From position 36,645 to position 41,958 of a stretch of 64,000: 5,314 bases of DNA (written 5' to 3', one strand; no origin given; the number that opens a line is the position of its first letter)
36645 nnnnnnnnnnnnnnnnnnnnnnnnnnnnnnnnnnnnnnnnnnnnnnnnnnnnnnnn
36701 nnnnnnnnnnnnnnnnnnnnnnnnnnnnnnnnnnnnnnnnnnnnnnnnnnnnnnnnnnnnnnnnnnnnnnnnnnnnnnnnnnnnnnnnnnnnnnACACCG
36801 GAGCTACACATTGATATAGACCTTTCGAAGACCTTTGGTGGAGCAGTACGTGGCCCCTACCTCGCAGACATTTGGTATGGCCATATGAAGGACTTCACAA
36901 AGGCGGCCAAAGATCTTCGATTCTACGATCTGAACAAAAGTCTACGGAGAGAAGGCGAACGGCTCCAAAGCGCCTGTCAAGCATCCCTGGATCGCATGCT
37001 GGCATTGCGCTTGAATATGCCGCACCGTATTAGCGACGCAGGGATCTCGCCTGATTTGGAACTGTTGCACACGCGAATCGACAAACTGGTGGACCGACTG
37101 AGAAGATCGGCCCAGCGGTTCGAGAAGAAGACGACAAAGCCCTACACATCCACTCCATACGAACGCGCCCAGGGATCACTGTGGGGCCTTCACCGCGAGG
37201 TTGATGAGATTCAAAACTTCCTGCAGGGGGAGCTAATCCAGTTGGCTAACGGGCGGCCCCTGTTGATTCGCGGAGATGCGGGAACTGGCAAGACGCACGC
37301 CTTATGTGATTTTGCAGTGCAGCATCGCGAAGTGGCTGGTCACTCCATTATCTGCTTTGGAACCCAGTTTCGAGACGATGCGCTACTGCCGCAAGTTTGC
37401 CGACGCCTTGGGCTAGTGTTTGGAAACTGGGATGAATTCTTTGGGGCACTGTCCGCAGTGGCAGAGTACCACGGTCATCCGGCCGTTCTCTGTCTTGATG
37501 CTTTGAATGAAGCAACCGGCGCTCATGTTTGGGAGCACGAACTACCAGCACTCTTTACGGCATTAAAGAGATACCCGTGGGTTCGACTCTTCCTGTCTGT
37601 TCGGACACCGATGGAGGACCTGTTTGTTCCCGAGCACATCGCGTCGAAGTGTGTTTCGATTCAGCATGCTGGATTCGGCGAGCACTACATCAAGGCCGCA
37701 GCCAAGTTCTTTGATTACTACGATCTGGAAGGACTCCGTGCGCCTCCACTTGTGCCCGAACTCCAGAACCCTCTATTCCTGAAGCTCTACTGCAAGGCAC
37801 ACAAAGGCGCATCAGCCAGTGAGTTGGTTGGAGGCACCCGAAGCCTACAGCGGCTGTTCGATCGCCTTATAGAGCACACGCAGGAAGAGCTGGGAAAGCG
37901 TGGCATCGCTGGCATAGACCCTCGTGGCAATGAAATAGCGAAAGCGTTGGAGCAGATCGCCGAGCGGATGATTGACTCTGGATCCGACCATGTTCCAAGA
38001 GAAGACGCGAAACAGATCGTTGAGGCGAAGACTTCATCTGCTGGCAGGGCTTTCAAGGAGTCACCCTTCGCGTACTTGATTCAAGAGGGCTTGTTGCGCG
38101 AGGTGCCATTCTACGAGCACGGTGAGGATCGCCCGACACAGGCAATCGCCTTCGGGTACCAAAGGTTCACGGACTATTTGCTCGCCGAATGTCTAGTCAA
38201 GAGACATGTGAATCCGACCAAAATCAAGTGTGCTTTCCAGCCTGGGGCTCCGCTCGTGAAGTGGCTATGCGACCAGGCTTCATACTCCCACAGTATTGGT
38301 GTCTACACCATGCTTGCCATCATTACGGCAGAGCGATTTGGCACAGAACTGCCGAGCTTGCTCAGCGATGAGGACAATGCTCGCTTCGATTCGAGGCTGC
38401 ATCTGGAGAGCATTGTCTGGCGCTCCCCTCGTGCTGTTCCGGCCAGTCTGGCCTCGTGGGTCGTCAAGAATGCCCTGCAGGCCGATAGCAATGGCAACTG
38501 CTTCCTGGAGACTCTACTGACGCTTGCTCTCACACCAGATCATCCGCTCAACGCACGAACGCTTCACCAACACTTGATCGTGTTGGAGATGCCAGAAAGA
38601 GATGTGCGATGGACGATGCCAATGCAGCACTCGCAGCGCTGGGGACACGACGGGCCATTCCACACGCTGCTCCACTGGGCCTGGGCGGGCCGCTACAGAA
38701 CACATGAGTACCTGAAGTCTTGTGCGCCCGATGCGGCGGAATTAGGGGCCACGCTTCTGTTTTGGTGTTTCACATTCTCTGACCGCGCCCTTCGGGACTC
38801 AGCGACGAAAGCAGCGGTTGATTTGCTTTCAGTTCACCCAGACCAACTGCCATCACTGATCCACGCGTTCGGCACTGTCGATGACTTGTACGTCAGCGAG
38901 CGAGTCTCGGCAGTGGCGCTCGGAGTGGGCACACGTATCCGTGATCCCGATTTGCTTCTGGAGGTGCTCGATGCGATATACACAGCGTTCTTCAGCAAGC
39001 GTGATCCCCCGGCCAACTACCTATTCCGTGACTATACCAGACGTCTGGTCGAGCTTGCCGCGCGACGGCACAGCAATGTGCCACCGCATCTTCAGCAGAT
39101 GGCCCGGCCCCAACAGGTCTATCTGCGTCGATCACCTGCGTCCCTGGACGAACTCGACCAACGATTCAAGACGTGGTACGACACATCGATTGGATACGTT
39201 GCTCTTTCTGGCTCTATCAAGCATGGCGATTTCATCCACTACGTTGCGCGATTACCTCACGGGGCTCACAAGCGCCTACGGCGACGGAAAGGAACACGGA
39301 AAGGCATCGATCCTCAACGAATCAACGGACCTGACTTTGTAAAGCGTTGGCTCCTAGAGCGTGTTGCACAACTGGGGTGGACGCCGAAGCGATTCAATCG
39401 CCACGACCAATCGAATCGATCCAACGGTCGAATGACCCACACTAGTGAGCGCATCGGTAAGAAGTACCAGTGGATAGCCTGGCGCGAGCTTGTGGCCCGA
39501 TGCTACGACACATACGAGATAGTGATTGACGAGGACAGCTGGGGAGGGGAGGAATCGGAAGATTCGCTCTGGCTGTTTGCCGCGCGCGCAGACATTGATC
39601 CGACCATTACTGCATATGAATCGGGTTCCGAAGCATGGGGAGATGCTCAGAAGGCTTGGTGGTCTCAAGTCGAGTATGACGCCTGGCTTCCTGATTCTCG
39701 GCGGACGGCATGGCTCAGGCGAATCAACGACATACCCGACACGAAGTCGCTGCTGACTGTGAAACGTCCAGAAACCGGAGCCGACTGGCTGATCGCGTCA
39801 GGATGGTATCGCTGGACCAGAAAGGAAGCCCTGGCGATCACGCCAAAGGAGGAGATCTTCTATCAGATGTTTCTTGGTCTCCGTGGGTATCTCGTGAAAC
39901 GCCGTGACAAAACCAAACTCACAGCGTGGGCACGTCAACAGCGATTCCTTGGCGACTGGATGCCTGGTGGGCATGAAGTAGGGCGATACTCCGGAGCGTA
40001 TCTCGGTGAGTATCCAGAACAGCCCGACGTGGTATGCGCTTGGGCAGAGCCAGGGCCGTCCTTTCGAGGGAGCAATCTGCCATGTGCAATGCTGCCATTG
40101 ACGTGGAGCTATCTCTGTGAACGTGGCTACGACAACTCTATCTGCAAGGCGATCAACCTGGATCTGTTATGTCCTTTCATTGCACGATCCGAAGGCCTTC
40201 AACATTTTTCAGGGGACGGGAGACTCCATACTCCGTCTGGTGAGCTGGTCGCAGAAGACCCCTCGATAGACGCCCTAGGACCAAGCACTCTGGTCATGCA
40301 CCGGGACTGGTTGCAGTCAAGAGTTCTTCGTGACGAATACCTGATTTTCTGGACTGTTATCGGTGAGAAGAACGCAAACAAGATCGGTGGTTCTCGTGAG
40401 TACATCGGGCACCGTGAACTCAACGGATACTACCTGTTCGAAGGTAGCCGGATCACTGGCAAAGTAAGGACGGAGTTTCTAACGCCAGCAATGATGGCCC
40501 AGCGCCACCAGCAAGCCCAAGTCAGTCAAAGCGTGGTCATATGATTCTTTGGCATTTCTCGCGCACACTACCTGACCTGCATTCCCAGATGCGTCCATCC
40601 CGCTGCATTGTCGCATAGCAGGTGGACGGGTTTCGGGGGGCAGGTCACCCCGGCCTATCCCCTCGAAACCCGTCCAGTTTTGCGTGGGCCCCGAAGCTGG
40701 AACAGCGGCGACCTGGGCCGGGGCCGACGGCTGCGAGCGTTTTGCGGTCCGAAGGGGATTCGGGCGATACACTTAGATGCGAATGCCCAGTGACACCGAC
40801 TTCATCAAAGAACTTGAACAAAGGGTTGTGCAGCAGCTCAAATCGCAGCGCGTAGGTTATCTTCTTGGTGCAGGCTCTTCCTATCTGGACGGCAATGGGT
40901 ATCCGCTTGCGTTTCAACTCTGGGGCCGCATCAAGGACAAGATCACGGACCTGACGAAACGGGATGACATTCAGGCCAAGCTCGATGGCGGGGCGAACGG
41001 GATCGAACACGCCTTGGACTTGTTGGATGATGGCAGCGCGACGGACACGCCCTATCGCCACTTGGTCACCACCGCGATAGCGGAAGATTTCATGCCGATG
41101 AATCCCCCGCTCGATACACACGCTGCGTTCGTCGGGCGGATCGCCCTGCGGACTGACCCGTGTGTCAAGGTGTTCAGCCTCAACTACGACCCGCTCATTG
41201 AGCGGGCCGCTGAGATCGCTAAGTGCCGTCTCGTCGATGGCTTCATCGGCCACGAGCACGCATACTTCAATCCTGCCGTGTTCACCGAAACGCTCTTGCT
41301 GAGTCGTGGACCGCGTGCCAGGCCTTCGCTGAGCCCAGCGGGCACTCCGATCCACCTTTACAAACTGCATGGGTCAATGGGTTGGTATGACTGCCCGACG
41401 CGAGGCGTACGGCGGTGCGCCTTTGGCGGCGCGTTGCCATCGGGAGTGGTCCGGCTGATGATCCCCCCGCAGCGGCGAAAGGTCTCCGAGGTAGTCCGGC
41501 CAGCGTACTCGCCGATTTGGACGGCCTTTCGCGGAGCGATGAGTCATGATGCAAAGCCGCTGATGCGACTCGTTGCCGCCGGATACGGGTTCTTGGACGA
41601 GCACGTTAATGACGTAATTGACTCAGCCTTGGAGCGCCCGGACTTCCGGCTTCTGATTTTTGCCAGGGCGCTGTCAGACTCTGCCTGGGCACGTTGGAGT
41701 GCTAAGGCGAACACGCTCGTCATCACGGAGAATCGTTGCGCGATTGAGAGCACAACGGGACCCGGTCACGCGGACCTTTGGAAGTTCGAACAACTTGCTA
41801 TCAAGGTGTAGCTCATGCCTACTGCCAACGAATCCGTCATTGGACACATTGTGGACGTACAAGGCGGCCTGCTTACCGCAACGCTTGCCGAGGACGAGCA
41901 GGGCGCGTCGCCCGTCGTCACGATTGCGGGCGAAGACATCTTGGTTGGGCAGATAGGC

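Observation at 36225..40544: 1,439-aa nuclease-STAND NTPase with an unassigned ~900-aa C-terminal half, directly upstream of SIR2-HerA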

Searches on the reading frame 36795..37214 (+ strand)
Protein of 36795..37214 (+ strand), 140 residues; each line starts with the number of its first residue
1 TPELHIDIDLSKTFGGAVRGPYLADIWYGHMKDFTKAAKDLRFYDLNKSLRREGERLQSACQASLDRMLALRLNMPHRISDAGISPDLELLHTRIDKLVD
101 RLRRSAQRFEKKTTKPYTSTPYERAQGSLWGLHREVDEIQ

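Call 65: search_protein_families(library=pfam, proteins=[window:36795-37214:+], max_evalue=1)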
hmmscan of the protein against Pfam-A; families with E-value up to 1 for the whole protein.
window:36795-37214:+ (140 aa): 0 families

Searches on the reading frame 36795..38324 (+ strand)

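Call 11: search_protein_families(library=padloc, proteins=[window:36795-38324:+], max_evalue=0.01)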
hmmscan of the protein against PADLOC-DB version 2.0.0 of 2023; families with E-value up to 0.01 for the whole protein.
window:36795-38324:+ (510 aa): 6 families
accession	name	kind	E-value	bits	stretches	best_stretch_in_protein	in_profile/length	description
PDLC02164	Avs2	-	1.2e-106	356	1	1-509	192-695/1504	-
PDLC02165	Avs2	-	1e-66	223.7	1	2-510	60-563/1375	-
PDLC02162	Avs2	-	1.9e-66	223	1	1-498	189-668/1379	-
PDLC02163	Avs2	-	6.4e-57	191.1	1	55-510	309-762/1576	-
PDLC02161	Avs2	-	5e-54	181.5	1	2-476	191-669/1499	-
PDLC02166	Avs2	-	6.2e-37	124.7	1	49-506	243-678/1498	-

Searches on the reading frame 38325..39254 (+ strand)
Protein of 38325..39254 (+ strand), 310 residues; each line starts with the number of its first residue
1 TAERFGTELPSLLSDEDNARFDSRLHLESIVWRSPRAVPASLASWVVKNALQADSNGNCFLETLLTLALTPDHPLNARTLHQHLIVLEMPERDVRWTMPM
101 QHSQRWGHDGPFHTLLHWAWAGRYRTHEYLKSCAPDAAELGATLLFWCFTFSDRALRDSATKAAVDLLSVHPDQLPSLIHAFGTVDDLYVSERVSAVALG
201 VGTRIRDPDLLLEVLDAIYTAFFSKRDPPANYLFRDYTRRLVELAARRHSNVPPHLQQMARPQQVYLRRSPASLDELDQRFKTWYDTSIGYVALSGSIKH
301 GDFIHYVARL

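Call 11: search_protein_families(library=padloc, proteins=[window:38325-39254:+], max_evalue=0.01)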
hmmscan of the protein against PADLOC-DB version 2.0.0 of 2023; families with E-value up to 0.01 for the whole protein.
window:38325-39254:+ (310 aa): 6 families
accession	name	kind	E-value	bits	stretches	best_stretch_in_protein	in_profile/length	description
PDLC02164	Avs2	-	1.6e-72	242.9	1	2-307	698-995/1504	-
PDLC02165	Avs2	-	1.3e-46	157.1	1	23-303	597-881/1375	-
PDLC02163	Avs2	-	5.6e-45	151.5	1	23-267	795-1036/1576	-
PDLC02162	Avs2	-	2.9e-38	129.6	1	2-252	680-921/1379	-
PDLC02161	Avs2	-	8.5e-37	124.4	1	25-254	728-945/1499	-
PDLC02166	Avs2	-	2.1e-33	113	1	3-307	685-978/1498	-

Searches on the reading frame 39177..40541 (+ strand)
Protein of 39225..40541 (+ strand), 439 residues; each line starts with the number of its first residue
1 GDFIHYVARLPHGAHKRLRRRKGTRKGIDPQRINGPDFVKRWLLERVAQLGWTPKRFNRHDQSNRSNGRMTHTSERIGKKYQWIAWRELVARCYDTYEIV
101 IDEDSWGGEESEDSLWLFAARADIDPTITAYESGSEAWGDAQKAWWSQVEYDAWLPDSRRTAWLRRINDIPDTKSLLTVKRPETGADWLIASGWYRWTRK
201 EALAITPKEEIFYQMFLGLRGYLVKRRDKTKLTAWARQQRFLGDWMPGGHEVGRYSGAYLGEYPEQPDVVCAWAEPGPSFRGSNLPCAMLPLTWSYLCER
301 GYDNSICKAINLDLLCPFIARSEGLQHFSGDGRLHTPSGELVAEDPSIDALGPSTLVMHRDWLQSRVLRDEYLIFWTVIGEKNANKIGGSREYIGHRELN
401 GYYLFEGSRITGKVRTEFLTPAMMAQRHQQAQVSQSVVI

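Call 11: search_protein_families(library=padloc, proteins=[window:39255-40541:+], max_evalue=0.01)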
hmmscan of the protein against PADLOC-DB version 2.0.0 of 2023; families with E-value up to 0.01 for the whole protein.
window:39255-40541:+ (429 aa): 6 families
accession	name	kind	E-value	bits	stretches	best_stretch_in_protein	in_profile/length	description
PDLC02164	Avs2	-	2.3e-82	275.6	1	27-410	1114-1498/1504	-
PDLC02165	Avs2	-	4.9e-50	168.4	1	28-405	1004-1370/1375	-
PDLC02162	Avs2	-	4.4e-43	145.6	1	39-404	1016-1370/1379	-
PDLC02163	Avs2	-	1.8e-39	133.2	1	29-405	1202-1571/1576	-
PDLC02166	Avs2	-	4.4e-18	62.2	1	27-188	1105-1268/1498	-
PDLC02161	Avs2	-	3.4e-17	59.5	1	27-405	1113-1482/1499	-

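Call 20: search_solved_structures(query=window:39225-40541:+, max_evalue=1, show_alignments=3)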
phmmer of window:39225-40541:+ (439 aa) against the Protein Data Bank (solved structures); distinct sequences matched with E-value up to 1: 1.
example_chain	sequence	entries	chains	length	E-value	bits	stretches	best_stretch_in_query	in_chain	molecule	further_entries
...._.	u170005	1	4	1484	3.2e-29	105.1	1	40-418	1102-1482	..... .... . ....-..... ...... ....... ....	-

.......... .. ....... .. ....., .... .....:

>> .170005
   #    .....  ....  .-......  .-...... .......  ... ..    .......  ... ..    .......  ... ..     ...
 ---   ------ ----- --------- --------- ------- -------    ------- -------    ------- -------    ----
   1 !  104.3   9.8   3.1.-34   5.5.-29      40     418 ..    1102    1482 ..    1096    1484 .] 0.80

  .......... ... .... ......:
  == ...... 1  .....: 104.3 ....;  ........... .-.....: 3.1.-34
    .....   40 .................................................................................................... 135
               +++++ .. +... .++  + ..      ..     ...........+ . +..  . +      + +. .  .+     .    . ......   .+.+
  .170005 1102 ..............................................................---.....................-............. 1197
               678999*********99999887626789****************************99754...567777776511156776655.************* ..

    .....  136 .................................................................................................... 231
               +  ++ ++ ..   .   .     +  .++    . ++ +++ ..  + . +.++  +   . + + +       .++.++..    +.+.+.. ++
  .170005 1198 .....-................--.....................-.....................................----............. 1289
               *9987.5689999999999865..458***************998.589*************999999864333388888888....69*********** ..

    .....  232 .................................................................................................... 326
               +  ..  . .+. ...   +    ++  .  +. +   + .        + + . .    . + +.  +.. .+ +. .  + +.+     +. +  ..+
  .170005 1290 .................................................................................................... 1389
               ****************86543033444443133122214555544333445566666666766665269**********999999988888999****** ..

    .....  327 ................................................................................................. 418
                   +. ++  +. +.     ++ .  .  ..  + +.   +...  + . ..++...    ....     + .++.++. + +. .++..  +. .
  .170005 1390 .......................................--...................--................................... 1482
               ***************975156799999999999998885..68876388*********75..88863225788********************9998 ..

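Call 58: predict_structure(alignment_id=A3)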
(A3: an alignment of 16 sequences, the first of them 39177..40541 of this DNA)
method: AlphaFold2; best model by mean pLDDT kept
length: 455 residues; sequences in the alignment: 16
mean_pLDDT: 75.4   pTM: 0.71
mean pLDDT of the five models: 75.4, 73.6, 73.6, 73.3, 71.7
residues with pLDDT >= 90: 124; 70-90: 176; 50-70: 107; < 50: 48
segments of 3 or more residues with pLDDT < 50: 79-91, 120-131, 136-138, 219-221, 317-323, 453-455
pLDDT, mean of each block of 10 residues (from residue 1): 67 75 70 71 69 85 73 51 39 67 75 64 42 51 65 58 84 84 92 93 94 72 65 94 95 87 68 70 66 60 91 62 67 90 81 94 83 94 91 94 65 94 92 91 77 47
secondary structure, 60 per line:
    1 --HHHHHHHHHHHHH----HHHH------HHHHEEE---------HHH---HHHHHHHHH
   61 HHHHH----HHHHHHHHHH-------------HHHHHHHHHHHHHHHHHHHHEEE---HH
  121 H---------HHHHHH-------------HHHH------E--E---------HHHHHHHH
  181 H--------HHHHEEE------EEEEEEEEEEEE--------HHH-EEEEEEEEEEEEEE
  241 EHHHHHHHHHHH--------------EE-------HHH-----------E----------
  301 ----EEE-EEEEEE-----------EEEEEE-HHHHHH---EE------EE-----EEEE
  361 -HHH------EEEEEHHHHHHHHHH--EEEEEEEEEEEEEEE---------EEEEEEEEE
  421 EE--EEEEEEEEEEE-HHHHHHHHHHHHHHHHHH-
elements in order: H3-15 H20-23 H30-33 E34-36 H52-65 H70-79 H93-112 E113-115 H131-136 H150-153 H173-181 H190-193 E194-196 E203-214 E227-241 H242-252 E305-307 E309-314 E326-331 H333-338 E357-360 E371-375 H376-385 E388-402 E412-422 E425-435 H437-454

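Call 61: fold_search(model_id=the predicted structure, library=pdb)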
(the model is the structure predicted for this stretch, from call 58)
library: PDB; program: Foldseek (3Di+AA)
matches with E <= 10: 128; with E <= 0.001: 2
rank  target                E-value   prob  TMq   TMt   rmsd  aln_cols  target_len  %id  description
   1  8dgc_B                6.3e-06  1.00  0.35  0.10  11.5       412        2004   12  Avs3 bound to phage PhiV-1 terminase (released 2022-08-03)
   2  8dgc_A                7.9e-06  1.00  0.35  0.10  15.2       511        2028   12  Avs3 bound to phage PhiV-1 terminase (released 2022-08-03)
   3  9mbx_A                2.8e-01  0.02  0.08  0.11  24.8       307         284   10  Cryo-EM structure of alpha-hemolysin heptameric pre-pore state III in the presence of RBC (released 2025-11-26)
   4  7kak_D                7.4e-01  0.02  0.11  0.10  24.3       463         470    8  Cryo-EM structure of the Sec complex from T. lanuginosus, wild-type, class without Sec62 (released 2021-02-03)
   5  4p1x_G                7.8e-01  0.01  0.09  0.12  23.4       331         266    6  Crystal structure of staphylococcal LUK prepore (released 2014-10-01)
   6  4p1y_E                8.3e-01  0.02  0.10  0.14  25.2       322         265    6  Crystal structure of staphylococcal gamma-hemolysin prepore (released 2014-10-01)
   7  4p1x_C                1.0e+00  0.02  0.12  0.16  24.6       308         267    8  Crystal structure of staphylococcal LUK prepore (released 2014-10-01)
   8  4p1y_C                1.2e+00  0.01  0.09  0.14  25.4       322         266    8  Crystal structure of staphylococcal gamma-hemolysin prepore (released 2014-10-01)
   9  7bdk_B                1.3e+00  0.01  0.08  0.04  23.6       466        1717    7  Human Brr2 Helicase Region in complex with C-tail deleted Jab1 and ADP (released 2021-06-09)
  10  4p1y_A                1.4e+00  0.01  0.09  0.14  25.2       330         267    7  Crystal structure of staphylococcal gamma-hemolysin prepore (released 2014-10-01)
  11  6ahd_D                1.4e+00  0.01  0.08  0.04  22.9       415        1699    7  The Cryo-EM Structure of Human Pre-catalytic Spliceosome (B complex) at 3.8 angstrom resolution (released 2018-11-14)
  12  6hrs_F                1.5e+00  0.08  0.08  0.19  16.4       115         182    9  Structure of the TRPML2 ELD at pH 4.5 (released 2019-06-19)
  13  8jbq                  1.5e+00  0.01  0.07  0.05  24.8       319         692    6  Pro-alpha-hemolysin of Vibrio campbellii (released 2023-09-27)
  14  8alo_B                1.5e+00  0.06  0.06  0.12  14.8        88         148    8  Heterodimer formation of sensory domains of Vibrio cholerae regulators ToxR and ToxS (released 2023-09-13)
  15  5k59_A                1.5e+00  0.01  0.10  0.13  20.9       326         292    8  Crystal structure of LukGH from Staphylococcus aureus in complex with a neutralising antibody (released 2016-08-10)
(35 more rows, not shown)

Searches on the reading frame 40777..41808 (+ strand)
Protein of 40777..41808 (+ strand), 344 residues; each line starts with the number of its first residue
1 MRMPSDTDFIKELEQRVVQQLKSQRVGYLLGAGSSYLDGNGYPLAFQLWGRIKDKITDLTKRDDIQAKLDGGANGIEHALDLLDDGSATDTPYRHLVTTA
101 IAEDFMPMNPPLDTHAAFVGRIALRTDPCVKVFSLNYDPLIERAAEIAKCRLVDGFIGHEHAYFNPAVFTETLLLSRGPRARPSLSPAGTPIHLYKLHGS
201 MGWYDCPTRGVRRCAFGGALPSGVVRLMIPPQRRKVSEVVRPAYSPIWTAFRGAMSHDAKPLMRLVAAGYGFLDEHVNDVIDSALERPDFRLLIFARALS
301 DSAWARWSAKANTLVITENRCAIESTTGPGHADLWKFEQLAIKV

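Call 7: search_protein_families(library=pfam, proteins=[window:40777-41808:+], max_evalue=1)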
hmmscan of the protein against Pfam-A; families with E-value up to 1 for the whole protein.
window:40777-41808:+ (344 aa): 1 family
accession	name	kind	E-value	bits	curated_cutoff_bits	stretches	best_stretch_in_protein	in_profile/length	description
PF13289.12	SIR2_2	-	8.4e-06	26.4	24.5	1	132-296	3-120/141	SIR2-like domain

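Call 8: search_protein_families(library=padloc, proteins=[window:40777-41808:+], max_evalue=1)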
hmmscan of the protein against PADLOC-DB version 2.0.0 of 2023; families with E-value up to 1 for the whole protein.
window:40777-41808:+ (344 aa): 26 families (the best 25 are shown)
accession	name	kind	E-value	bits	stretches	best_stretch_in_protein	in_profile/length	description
PDLC04081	SIR2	-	7e-31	105.7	1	24-340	17-340/345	-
PDLC04084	SIR2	-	1.1e-26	92.1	1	112-301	160-347/414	-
PDLC04093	SIR2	-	4e-23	80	1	98-326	122-336/395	-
PDLC04088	SIR2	-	2.2e-22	77.7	2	128-296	172-325/390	-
PDLC02186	SIR2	-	1.5e-20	71.7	2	131-302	165-341/412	-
PDLC04090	SIR2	-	2.2e-20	71.3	1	125-305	185-359/426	-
PDLC04087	SIR2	-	3.3e-20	70.2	1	122-320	125-311/343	-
PDLC04079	SIR2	-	3.5e-19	66.7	1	117-310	175-368/430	-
PDLC04076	SIR2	-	4.8e-19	66.8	1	112-299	143-335/406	-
PDLC04094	SIR2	-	3.9e-18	63.9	1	125-327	145-329/399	-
PDLC04082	SIR2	-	2e-17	61.1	1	128-321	127-310/345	-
PDLC04075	SIR2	-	7.8e-16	55.8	1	114-301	170-352/414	-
PDLC04085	SIR2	-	1.1e-14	52.2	2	116-205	184-274/463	-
PDLC02408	Aga_SIR2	-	2e-14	51.5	1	129-318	148-308/343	Class II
PDLC02414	Aga_SIR2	-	6.2e-13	46.7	1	129-303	118-264/313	-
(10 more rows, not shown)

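Call 9: search_protein_families(library=ncbifam, proteins=[window:40777-41808:+], max_evalue=1)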
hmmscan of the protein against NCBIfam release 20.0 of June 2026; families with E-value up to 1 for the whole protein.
window:40777-41808:+ (344 aa): 1 family
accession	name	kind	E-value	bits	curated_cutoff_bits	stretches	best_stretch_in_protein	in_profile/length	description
NF042942.1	SIR2_antiphage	equivalog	1.1e-17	64.2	500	1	130-303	160-336/392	SIR2 family anti-phage-associated protein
